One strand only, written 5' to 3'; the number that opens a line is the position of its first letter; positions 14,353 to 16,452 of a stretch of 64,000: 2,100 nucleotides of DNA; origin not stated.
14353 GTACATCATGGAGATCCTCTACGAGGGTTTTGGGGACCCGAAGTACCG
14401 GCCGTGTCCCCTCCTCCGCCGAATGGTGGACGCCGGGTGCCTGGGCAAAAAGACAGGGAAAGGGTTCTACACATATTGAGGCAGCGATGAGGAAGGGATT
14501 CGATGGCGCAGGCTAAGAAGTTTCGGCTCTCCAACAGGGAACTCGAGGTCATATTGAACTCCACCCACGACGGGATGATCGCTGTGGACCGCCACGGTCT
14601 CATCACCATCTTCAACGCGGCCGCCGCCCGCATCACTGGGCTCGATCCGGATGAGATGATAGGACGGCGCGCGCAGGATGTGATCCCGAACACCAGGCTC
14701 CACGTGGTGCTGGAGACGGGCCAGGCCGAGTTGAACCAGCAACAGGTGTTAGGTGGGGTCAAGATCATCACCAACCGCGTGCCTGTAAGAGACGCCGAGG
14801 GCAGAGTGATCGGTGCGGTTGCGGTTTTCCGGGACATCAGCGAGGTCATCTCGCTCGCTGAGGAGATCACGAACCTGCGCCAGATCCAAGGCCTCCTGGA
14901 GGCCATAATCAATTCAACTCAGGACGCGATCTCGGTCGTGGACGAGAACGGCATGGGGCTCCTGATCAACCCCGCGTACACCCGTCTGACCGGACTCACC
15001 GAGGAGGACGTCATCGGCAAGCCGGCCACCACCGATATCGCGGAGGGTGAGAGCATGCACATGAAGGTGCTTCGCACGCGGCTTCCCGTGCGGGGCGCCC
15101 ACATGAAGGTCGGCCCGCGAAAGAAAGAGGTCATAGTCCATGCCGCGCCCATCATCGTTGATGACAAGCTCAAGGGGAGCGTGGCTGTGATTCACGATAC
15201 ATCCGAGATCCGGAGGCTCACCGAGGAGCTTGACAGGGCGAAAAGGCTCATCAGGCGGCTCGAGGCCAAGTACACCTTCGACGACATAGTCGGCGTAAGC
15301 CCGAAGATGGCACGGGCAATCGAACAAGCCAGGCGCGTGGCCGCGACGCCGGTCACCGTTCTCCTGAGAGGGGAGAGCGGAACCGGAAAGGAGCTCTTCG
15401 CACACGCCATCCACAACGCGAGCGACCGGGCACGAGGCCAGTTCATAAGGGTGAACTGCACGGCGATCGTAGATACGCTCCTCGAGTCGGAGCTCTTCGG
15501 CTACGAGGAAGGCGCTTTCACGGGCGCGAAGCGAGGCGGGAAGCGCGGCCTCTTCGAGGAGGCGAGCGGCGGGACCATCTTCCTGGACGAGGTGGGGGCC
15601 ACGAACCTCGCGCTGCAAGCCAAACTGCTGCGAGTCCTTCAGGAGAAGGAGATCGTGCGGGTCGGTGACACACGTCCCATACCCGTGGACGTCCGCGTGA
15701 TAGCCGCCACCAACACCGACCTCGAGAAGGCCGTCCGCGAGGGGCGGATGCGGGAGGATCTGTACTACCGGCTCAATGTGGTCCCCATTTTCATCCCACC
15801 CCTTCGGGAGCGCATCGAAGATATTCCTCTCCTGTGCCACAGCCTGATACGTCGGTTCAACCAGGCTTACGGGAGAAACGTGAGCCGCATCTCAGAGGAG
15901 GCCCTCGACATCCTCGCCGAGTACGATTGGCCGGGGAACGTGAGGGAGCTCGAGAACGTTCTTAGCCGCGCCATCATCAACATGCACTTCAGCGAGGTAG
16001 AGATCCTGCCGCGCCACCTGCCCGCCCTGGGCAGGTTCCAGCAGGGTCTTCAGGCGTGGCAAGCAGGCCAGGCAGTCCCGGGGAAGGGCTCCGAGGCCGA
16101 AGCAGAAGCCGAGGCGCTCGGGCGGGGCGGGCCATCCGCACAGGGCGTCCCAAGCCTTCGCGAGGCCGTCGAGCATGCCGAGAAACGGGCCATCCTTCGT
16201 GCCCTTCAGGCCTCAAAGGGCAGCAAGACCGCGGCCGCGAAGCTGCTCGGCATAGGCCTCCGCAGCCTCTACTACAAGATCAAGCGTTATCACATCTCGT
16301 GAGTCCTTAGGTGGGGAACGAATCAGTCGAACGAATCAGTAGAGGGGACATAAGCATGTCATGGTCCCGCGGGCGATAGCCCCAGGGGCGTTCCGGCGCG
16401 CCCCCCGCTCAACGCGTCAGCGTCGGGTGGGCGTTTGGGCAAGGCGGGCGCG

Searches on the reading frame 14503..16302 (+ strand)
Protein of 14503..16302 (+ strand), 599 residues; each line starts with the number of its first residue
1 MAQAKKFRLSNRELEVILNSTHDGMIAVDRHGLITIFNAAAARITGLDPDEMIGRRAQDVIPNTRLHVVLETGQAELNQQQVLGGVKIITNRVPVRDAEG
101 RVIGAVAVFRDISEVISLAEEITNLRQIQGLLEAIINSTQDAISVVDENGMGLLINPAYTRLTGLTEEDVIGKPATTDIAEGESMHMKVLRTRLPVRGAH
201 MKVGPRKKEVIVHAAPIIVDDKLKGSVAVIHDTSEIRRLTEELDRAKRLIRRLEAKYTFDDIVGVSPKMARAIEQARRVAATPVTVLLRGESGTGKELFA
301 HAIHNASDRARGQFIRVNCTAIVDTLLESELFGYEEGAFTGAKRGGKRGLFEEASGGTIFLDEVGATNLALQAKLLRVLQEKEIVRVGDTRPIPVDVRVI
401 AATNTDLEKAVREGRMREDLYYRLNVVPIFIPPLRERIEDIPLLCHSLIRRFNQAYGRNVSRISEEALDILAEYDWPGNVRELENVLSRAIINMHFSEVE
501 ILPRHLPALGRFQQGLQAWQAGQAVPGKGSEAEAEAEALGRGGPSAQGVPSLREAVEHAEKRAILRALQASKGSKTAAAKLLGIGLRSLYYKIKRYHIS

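Call 3: search_protein_families(library=pfam, proteins=[window:14503-16302:+])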
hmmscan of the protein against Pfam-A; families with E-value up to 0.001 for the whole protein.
window:14503-16302:+ (599 aa): 16 families
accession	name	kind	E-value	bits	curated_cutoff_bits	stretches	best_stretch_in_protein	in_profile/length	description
PF00158.32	Sigma54_activat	-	1.2e-70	237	20.2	1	262-429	1-167/168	Sigma-54 interaction domain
PF00989.32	PAS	-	5.6e-33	113.8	22.6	2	13-112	2-113/113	PAS fold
PF25601.1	AAA_lid_14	-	2.1e-23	82.4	27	1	435-508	1-72/87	AAA+ ATPase lid domain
PF13426.13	PAS_9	-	8e-21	74.7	27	2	23-114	2-103/103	PAS domain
PF08448.16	PAS_4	-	8.4e-18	65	23.1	2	18-114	1-107/110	PAS fold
PF14532.12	Sigma54_activ_2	-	3.4e-14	53.7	25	1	264-434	2-138/138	Sigma-54 interaction domain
PF02954.25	HTH_8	-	1.8e-13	50.4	22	1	556-596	2-42/42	Bacterial regulatory protein, Fis family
PF13188.13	PAS_8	-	9.7e-11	41.6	21.8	1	131-171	2-44/65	PAS domain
PF00004.35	AAA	-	6.1e-09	36.9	21.2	1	286-421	1-128/131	ATPase family associated with various cellular activities (AAA)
PF13596.12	PAS_10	-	2.5e-08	35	22.1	1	14-112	1-105/106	PAS domain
PF07728.20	AAA_5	-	2.9e-06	27.8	22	1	286-407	2-125/139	AAA domain (dynein-related subfamily)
PF07724.20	AAA_2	-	0.00015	22.3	27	1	284-440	4-165/166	AAA domain (Cdc48 subfamily)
PF24820.1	Diguanyl_cycl_sensor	-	0.00019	21.8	28.1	0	21-59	5-43/109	Diguanylate cyclase-like sensor domain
PF12860.13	PAS_7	-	0.00026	21.6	27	0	136-179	1-44/115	PAS fold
PF13439.12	Glyco_transf_4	-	0.00067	20.2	28.5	0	227-290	100-165/170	Glycosyltransferase Family 4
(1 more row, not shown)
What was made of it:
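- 14503..16302 (+): BkdR-like enhancer-binding protein of 599 aa: PAS, PAS, AAA+ with GAFTGA (15511-15528), and HTH_8. Pfam domains (call 3).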

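Call 8: find_related_loci(query=window:14503-16302:+, collection=genome_contigs, flank=6000)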
Query window:14503-16302:+ (599 aa) in genome_contigs; peptide patterns used: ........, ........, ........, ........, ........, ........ (x = any residue, [..] = any of these).
600 stretches matched a pattern (row limit reached: there are more); 594 encode a relative of the query (tblastn E <= 1e-3); the best 80 are kept; 80 distinct loci.
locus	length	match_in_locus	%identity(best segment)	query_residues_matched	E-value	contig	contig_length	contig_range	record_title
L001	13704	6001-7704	60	12-598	0e+0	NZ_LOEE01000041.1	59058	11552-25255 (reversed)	Thermotalea metallivorans strain B2-1 AN619_contig000048, whole genome shotgun sequence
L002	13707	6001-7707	59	12-596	0e+0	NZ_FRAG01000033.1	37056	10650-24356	Paramaledivibacter caminithermalis DSM 15212, whole genome shotgun sequence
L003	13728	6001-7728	60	5-598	0e+0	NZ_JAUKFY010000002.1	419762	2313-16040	Brevibacillus laterosporus strain MSSRFCCT15 T15_R1_and_R2_contig_2, whole genome shotgun sequence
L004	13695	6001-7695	60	12-596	0e+0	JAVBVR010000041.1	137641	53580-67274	MAG: Anaerovoracaceae bacterium isolate ZNE14_Bin14 all_Scaff009645, whole genome shotgun sequence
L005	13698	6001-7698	61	12-596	0e+0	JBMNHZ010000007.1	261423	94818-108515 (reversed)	MAG: Lutisporaceae bacterium isolate SBF912LR0HQ0046 contig_32512, whole genome shotgun sequence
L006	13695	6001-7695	59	9-598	0e+0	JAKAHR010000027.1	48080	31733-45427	MAG: Nitrospirae bacterium isolate WY3.bin121 NODE_1010_length_48080_cov_3.752925, whole genome shotgun sequence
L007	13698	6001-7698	60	12-596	0e+0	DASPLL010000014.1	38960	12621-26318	MAG TPA_asm: Clostridia bacterium isolate SMAG_U12063 k141_268599, whole genome shotgun sequence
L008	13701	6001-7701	61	9-599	0e+0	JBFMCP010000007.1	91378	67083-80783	MAG: Nitrospirota bacterium isolate MAG196 MAG196_7, whole genome shotgun sequence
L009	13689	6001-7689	59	14-599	0e+0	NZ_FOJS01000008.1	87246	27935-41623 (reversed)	Parageobacillus thermantarcticus strain M1, whole genome shotgun sequence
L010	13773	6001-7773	59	6-598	0e+0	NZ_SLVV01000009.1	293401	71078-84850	Mesobacillus foraminis strain CV53 Ga0310590_109, whole genome shotgun sequence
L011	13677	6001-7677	60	16-596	0e+0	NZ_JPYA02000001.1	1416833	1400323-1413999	Geobacillus icigianus strain G1w1 1, whole genome shotgun sequence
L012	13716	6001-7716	61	11-599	0e+0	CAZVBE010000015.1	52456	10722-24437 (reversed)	MAG TPA_asm: uncultured Clostridium sp. isolate SRP241341_co1_274 genome assembly, contig: NODE_783_length_52456_cov_58.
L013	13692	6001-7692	58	15-598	0e+0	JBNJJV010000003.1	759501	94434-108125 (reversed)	MAG: Bacillota bacterium isolate BLK81 3, whole genome shotgun sequence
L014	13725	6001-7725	58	8-598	0e+0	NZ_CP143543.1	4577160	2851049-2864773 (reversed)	Neobacillus sp. SCS-31 chromosome, complete genome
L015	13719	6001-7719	59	5-598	0e+0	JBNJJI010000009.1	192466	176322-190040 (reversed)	MAG: Bacillota bacterium isolate BSe3 9, whole genome shotgun sequence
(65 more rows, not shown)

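Call 13: search_protein_families(library=ncbifam, proteins=[window:14503-16302:+])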
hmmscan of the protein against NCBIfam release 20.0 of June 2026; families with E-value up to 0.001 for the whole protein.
window:14503-16302:+ (599 aa): 46 families (the best 25 are shown)
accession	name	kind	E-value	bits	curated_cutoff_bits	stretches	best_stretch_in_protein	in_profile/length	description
NF041552.1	TF_PrdR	equivalog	1.8e-145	485.6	795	3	125-501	129-509/577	sigma-54 dependent transcriptional regulator PrdR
TIGR01817.1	nifA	equivalog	1.8e-111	373.5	528.85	1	235-598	172-529/534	nif-specific transcriptional activator NifA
NF008469.0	PRK11361.1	equivalog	1.1e-99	334.2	714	1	246-598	129-456/461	acetoacetate metabolism transcriptional regulator AtoC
NF003451.0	PRK05022.1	equivalog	3.1e-97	326.4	476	1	228-596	157-508/512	nitric oxide reductase transcriptional regulator NorR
TIGR02915.1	PEP_resp_reg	equivalog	1.3e-96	324.1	502.6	2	241-498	120-376/445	PEP-CTERM-box response regulator transcription factor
TIGR02329.1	propionate_PrpR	equivalog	5.8e-94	315.6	499.2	1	170-594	149-525/526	propionate catabolism operon regulatory protein PrpR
NF050807.1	TransRegFlbDCaul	equivalog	2.5e-92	310.1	750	1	261-597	119-439/454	sigma-54-dependent transcriptional regulator FlbD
TIGR01818.1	ntrC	equivalog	5.8e-92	308.9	558.6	1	252-594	126-461/463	nitrogen regulation protein NR(I)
NF038308.1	RNA_repair_RtcR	equivalog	7e-91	305.6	650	1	225-590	148-505/530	RNA repair transcriptional activator RtcR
NF011953.0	PRK15424.1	equivalog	1.5e-89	301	703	1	230-595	189-533/538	propionate catabolism operon regulatory protein PrpR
NF041906.1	V4R_TF_MobR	exception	3.4e-86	289.9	999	1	235-596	206-544/544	phenol degradation transcriptional regulator MobR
NF008485.2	PRK11388.1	equivalog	1.5e-82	278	551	3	105-509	185-574/643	dihydroxyacetone kinase operon transcriptional regulator DhaR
NF008085.0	PRK10820.1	equivalog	1.6e-81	274.5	576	1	131-504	81-447/520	transcriptional regulator TyrR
NF011695.0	PRK15115.1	equivalog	2.3e-81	273.8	763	1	259-491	134-365/445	two-component system response regulator GlrR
NF011958.0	PRK15429.1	equivalog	4.3e-81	273.5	830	1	234-493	351-611/692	formate hydrogenlyase transcriptional activator FlhA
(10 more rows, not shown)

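Call 20: find_homologous_proteins(query=window:14503-16302:+, max_evalue=1e-100)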
Query window:14503-16302:+ (599 aa): 6176 proteins with E <= 1e-100 among 8000 candidates; the best 120 are listed.
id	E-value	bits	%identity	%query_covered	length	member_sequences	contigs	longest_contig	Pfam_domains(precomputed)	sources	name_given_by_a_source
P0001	0.0e+0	1296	100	100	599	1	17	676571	PF13596.13,PF13426.14,PF13188.14,PF00158.33,PF25601.2,PF02954.26,PF08448.17,PF00004.36,PF00989.32,PF14532.13,PF07728.21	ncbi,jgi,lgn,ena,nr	ncbi:MAG TPA: sigma-54-dependent transcriptional regulator [Firmicutes bacterium]|nr:sigma-54-depend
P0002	0.0e+0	1294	100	100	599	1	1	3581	PF13596.13,PF13426.14,PF13188.14,PF00158.33,PF25601.2,PF02954.26,PF08448.17,PF00004.36,PF00989.32,PF14532.13,PF07728.21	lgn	-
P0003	0.0e+0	1242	97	100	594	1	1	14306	PF13596.13,PF13426.14,PF13188.14,PF00158.33,PF25601.2,PF02954.26,PF08448.17,PF00004.36,PF00989.32,PF14532.13,PF07728.21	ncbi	ncbi:MAG: sigma 54-interacting transcriptional regulator [Betaproteobacteria bacterium]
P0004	0.0e+0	1156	91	100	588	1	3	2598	PF13596.13,PF13426.14,PF13188.14,PF00158.33,PF25601.2,PF02954.26,PF08448.17,PF00004.36,PF00989.32,PF14532.13,PF07728.21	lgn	-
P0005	0.0e+0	1156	91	100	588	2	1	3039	PF13596.13,PF13426.14,PF13188.14,PF00158.33,PF25601.2,PF02954.26,PF08448.17,PF00004.36,PF00989.32,PF14532.13,PF07728.21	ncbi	ncbi:MAG: sigma-54-dependent Fis family transcriptional regulator [Bacillota bacterium]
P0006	0.0e+0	1154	91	100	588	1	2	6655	PF13596.13,PF13426.14,PF13188.14,PF00158.33,PF25601.2,PF02954.26,PF08448.17,PF00004.36,PF00989.32,PF14532.13,PF07728.21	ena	-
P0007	0.0e+0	1154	91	100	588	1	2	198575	PF13596.13,PF13426.14,PF13188.14,PF00158.33,PF25601.2,PF02954.26,PF08448.17,PF00004.36,PF00989.32,PF14532.13,PF07728.21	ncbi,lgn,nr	ncbi:MAG: sigma-54-dependent transcriptional regulator [Firmicutes bacterium]|nr:sigma-54-dependent 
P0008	0.0e+0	1153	91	100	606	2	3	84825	PF13596.13,PF13426.14,PF13188.14,PF00158.33,PF25601.2,PF02954.26,PF08448.17,PF00004.36,PF00989.32,PF14532.13,PF07728.21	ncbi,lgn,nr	ncbi:MAG: hypothetical protein PWR07_691 [Bacillota bacterium]|nr:hypothetical protein [Bacillota ba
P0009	0.0e+0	1152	91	100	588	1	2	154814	PF13596.13,PF13426.14,PF13188.14,PF00158.33,PF25601.2,PF02954.26,PF08448.17,PF00004.36,PF00989.32,PF14532.13,PF07728.21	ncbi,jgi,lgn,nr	ncbi:MAG: sigma-54-dependent transcriptional regulator [Firmicutes bacterium]|nr:sigma-54-dependent 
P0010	0.0e+0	1152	91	100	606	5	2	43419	PF13596.13,PF13426.14,PF13188.14,PF00158.33,PF25601.2,PF02954.26,PF08448.17,PF00004.36,PF00989.32,PF14532.13,PF07728.21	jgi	-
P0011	0.0e+0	1147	90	100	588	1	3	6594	PF13596.13,PF13426.14,PF13188.14,PF00158.33,PF25601.2,PF02954.26,PF08448.17,PF00004.36,PF00989.32,PF14532.13,PF07728.21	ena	-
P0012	0.0e+0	1146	90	100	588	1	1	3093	PF13596.13,PF13426.14,PF13188.14,PF00158.33,PF25601.2,PF02954.26,PF08448.17,PF00004.36,PF00989.32,PF14532.13,PF07728.21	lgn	-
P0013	0.0e+0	1128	88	100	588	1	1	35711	PF13596.13,PF13426.14,PF13188.14,PF00158.33,PF25601.2,PF02954.26,PF08448.17,PF00004.36,PF00989.32,PF14532.13,PF07728.21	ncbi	ncbi:MAG: sigma 54-interacting transcriptional regulator [Bacillota bacterium]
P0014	0.0e+0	1125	88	100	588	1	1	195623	PF13596.13,PF13426.14,PF13188.14,PF00158.33,PF25601.2,PF02954.26,PF08448.17,PF00004.36,PF00989.32,PF14532.13,PF07728.21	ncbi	ncbi:MAG: sigma 54-interacting transcriptional regulator [Bacteroidota bacterium]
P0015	0.0e+0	1123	88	100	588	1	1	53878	PF13426.14,PF13188.14,PF00004.36,PF14532.13,PF07728.21,PF13596.13,PF12860.14,PF00158.33,PF25601.2,PF02954.26,PF08448.17,PF00989.32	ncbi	ncbi:MAG: sigma 54-interacting transcriptional regulator [Clostridia bacterium]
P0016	0.0e+0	1122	88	100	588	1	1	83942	PF13596.13,PF13426.14,PF13188.14,PF00158.33,PF25601.2,PF02954.26,PF08448.17,PF00004.36,PF00989.32,PF14532.13,PF07728.21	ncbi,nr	ncbi:MAG: sigma-54-dependent Fis family transcriptional regulator [Bacillota bacterium]|nr:sigma-54-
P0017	0.0e+0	1114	88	100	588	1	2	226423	PF13596.13,PF13426.14,PF13188.14,PF00158.33,PF25601.2,PF02954.26,PF08448.17,PF00004.36,PF00989.32,PF14532.13,PF07728.21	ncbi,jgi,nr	ncbi:MAG: sigma-54-dependent Fis family transcriptional regulator [Firmicutes bacterium]|jgi:PAS dom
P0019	0.0e+0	1109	86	100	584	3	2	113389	PF13596.13,PF13426.14,PF13188.14,PF00158.33,PF25601.2,PF02954.26,PF08448.17,PF00004.36,PF00989.32,PF14532.13,PF07728.21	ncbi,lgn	ncbi:MAG: sigma-54-dependent Fis family transcriptional regulator [Bacillota bacterium]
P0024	4.0e-263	892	69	100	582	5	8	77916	PF13426.14,PF13188.14,PF00158.33,PF25601.2,PF02954.26,PF08448.17,PF00004.36,PF00989.32,PF14532.13,PF07728.21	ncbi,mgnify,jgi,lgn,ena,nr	ncbi:MAG: sigma-54-dependent transcriptional regulator [Firmicutes bacterium]|mgnify:CR=1 FL=1|jgi:P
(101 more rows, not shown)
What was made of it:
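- On BkdR regulon: Both length classes occur among homologues (call 20).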

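Call 22: find_encoding_contigs(protein=P0007, flank=5000, max_places=1)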
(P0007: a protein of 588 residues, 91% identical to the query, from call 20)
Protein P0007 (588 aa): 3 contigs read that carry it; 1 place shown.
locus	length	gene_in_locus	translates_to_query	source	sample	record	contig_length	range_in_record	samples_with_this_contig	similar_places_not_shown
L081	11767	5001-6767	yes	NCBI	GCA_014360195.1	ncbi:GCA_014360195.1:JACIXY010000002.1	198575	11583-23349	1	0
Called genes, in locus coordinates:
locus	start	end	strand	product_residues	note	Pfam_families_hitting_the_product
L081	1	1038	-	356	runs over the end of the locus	PF00871:Acetate_kinase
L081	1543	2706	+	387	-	PF02771:Acyl-CoA_dh_N, PF02770:Acyl-CoA_dh_M, PF00441:Acyl-CoA_dh_1, PF22924:ACOX_C_alpha1 (faint), PF08028:Acyl-CoA_dh_2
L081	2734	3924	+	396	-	PF00108:Thiolase_N, PF22691:Thiolase_C_1 (faint), PF00109:ketoacyl-synt (weak), PF02803:Thiolase_C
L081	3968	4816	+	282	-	PF02737:3HCDH_N, PF00725:3HCDH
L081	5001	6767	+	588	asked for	PF00989:PAS, PF08448:PAS_4, PF13426:PAS_9, PF00989:PAS, PF00158:Sigma54_activat, PF14532:Sigma54_activ_2, PF00004:AAA, PF25601:AAA_lid_14, +5 more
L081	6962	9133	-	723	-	PF01138:RNase_PH, PF03725:RNase_PH_C, PF03726:PNPase, PF01138:RNase_PH, PF00013:KH_1, PF22675:KH-I_KHDC4-BBP (faint), PF00575:S1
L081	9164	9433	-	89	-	PF00312:Ribosomal_S15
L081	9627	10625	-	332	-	PF06574:FAD_syn, PF01687:Flavokinase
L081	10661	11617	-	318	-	PF01509:TruB_N, PF16198:TruB_C_2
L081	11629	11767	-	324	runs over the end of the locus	PF01368:DHH, PF02272:DHHA1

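Call 23: find_encoding_contigs(protein=P0014, flank=5000, max_places=1)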
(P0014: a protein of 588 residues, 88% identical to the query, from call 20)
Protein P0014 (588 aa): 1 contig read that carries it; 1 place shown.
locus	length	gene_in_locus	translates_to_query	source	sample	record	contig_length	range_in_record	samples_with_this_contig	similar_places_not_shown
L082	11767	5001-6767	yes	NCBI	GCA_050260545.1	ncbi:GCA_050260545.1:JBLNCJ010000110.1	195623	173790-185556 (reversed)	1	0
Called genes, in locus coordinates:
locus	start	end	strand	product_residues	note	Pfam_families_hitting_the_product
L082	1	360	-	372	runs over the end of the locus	PF00871:Acetate_kinase, PF00480:ROK (weak)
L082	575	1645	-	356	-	PF02812:ELFV_dehydrog_N, PF00208:ELFV_dehydrog (weak), PF02826:2-Hacid_dh_C (weak), PF00208:ELFV_dehydrog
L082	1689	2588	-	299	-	PF01515:PTA_PTB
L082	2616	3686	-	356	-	PF00871:Acetate_kinase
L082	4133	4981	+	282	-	PF02737:3HCDH_N, PF00725:3HCDH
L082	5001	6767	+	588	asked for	PF00989:PAS, PF08448:PAS_4, PF13426:PAS_9, PF00989:PAS, PF00158:Sigma54_activat, PF14532:Sigma54_activ_2, PF00004:AAA, PF25601:AAA_lid_14, +5 more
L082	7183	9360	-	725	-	PF01138:RNase_PH, PF03725:RNase_PH_C, PF03726:PNPase, PF01138:RNase_PH, PF00013:KH_1, PF22675:KH-I_KHDC4-BBP (faint), PF00575:S1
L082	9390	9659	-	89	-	PF00312:Ribosomal_S15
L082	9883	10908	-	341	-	PF06574:FAD_syn, PF01687:Flavokinase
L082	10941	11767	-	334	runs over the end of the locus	PF01509:TruB_N, PF16198:TruB_C_2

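Call 24: find_encoding_contigs(protein=P0019, flank=5000, max_places=1)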
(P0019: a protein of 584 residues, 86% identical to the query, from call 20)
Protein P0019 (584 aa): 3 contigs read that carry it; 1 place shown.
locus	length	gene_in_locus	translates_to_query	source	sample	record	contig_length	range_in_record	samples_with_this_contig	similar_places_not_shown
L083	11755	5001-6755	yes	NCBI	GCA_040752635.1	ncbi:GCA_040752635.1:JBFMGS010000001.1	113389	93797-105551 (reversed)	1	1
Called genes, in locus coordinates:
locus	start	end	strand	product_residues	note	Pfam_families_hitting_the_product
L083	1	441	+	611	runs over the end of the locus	PF00037:Fer4 (faint), PF12838:Fer4_7, PF13187:Fer4_9 (weak), PF14697:Fer4_21 (faint), PF02906:Fe_hyd_lg_C, PF04060:FeS, PF00989:PAS (weak), PF08448:PAS_4 (weak)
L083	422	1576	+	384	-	PF07228:SpoIIE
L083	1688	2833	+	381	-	PF02771:Acyl-CoA_dh_N, PF02770:Acyl-CoA_dh_M, PF00441:Acyl-CoA_dh_1, PF22924:ACOX_C_alpha1 (faint), PF08028:Acyl-CoA_dh_2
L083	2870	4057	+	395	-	PF00108:Thiolase_N, PF00109:ketoacyl-synt (faint), PF22691:Thiolase_C_1 (faint), PF02803:Thiolase_C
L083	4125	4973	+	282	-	PF02737:3HCDH_N, PF03446:NAD_binding_2 (weak), PF00725:3HCDH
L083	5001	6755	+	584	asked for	PF00989:PAS, PF08448:PAS_4, PF13426:PAS_9, PF00989:PAS, PF00158:Sigma54_activat, PF14532:Sigma54_activ_2, PF25601:AAA_lid_14, PF02954:HTH_8, +5 more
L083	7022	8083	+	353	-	PF00871:Acetate_kinase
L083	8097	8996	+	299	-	PF01515:PTA_PTB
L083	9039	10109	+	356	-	PF02812:ELFV_dehydrog_N, PF00208:ELFV_dehydrog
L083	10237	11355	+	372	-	PF00871:Acetate_kinase, PF00480:ROK (weak)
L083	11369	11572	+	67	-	PF12797:Fer4_2 (weak), PF12837:Fer4_6 (weak), PF12838:Fer4_7, PF13187:Fer4_9 (faint), PF13237:Fer4_10 (weak), PF14697:Fer4_21 (faint), PF25160:LdpA_Fe-S-bd (faint), PF00037:Fer4 (weak), +1 more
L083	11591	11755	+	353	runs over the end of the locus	PF01855:POR_N, PF02780:Transketolase_C (weak), PF17147:PFOR_II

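Call 25: find_encoding_contigs(protein=P0003, flank=4000, max_places=1)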
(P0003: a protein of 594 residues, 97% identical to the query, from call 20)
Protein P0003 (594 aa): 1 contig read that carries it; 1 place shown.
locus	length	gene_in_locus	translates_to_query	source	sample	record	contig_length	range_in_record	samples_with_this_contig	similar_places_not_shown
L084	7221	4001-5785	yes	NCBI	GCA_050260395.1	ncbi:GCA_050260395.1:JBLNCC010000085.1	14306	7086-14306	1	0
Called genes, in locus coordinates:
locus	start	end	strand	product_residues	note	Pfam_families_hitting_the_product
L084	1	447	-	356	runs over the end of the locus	PF02812:ELFV_dehydrog_N, PF00208:ELFV_dehydrog, PF02826:2-Hacid_dh_C (weak)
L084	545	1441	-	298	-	PF01515:PTA_PTB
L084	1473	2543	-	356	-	PF00871:Acetate_kinase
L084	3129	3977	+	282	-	PF02737:3HCDH_N, PF00725:3HCDH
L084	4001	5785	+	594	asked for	PF00989:PAS, PF08448:PAS_4, PF13426:PAS_9, PF00989:PAS, PF00158:Sigma54_activat, PF14532:Sigma54_activ_2, PF00004:AAA, PF25601:AAA_lid_14, +5 more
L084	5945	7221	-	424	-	PF01138:RNase_PH, PF03725:RNase_PH_C (faint), PF00013:KH_1, PF22675:KH-I_KHDC4-BBP (faint), PF00575:S1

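Call 26: find_encoding_contigs(protein=P0017, flank=4000, max_places=1)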
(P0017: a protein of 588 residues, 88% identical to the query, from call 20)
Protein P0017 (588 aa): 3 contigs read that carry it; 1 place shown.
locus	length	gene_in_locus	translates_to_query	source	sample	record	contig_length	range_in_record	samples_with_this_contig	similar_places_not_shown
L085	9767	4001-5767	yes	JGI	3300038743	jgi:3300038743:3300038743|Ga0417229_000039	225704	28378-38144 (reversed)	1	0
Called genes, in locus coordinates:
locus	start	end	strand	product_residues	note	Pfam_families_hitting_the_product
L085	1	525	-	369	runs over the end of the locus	PF02812:ELFV_dehydrog_N, PF00208:ELFV_dehydrog (weak), PF00670:AdoHcyase_NAD (faint), PF01488:Shikimate_DH (faint), PF02826:2-Hacid_dh_C (weak), PF00208:ELFV_dehydrog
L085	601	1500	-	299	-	PF01515:PTA_PTB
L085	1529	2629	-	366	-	PF00871:Acetate_kinase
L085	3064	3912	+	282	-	PF02737:3HCDH_N, PF00725:3HCDH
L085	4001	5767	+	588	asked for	PF00989:PAS, PF13426:PAS_9, PF00989:PAS, PF00158:Sigma54_activat, PF14532:Sigma54_activ_2, PF00004:AAA, PF25601:AAA_lid_14, PF02954:HTH_8, +5 more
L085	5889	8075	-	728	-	PF01138:RNase_PH, PF03725:RNase_PH_C, PF03726:PNPase, PF01138:RNase_PH, PF00013:KH_1, PF00575:S1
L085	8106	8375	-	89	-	PF00312:Ribosomal_S15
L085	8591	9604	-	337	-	PF06574:FAD_syn, PF01687:Flavokinase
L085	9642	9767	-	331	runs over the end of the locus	PF01509:TruB_N, PF16198:TruB_C_2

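Call 27: find_encoding_contigs(protein=P0016, flank=4000, max_places=1)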
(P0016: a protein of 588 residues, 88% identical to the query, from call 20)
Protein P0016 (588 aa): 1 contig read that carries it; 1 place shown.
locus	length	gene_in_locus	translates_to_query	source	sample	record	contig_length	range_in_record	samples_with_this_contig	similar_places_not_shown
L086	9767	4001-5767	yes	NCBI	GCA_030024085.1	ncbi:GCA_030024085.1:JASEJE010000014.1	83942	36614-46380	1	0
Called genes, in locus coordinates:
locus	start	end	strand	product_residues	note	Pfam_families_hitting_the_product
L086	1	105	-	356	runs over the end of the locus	PF00871:Acetate_kinase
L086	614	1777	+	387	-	PF02771:Acyl-CoA_dh_N, PF02770:Acyl-CoA_dh_M, PF00441:Acyl-CoA_dh_1, PF22924:ACOX_C_alpha1 (faint), PF08028:Acyl-CoA_dh_2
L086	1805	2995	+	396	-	PF00108:Thiolase_N, PF22691:Thiolase_C_1 (faint), PF00109:ketoacyl-synt (weak), PF02803:Thiolase_C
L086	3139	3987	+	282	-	PF02737:3HCDH_N, PF00725:3HCDH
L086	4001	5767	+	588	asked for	PF00989:PAS, PF08448:PAS_4, PF13426:PAS_9, PF00989:PAS, PF00158:Sigma54_activat, PF14532:Sigma54_activ_2, PF00004:AAA, PF25601:AAA_lid_14, +5 more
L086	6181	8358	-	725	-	PF01138:RNase_PH, PF03725:RNase_PH_C, PF03726:PNPase, PF01138:RNase_PH, PF00013:KH_1, PF22675:KH-I_KHDC4-BBP (faint), PF00575:S1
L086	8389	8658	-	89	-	PF00312:Ribosomal_S15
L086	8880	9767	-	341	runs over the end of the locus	PF06574:FAD_syn, PF01687:Flavokinase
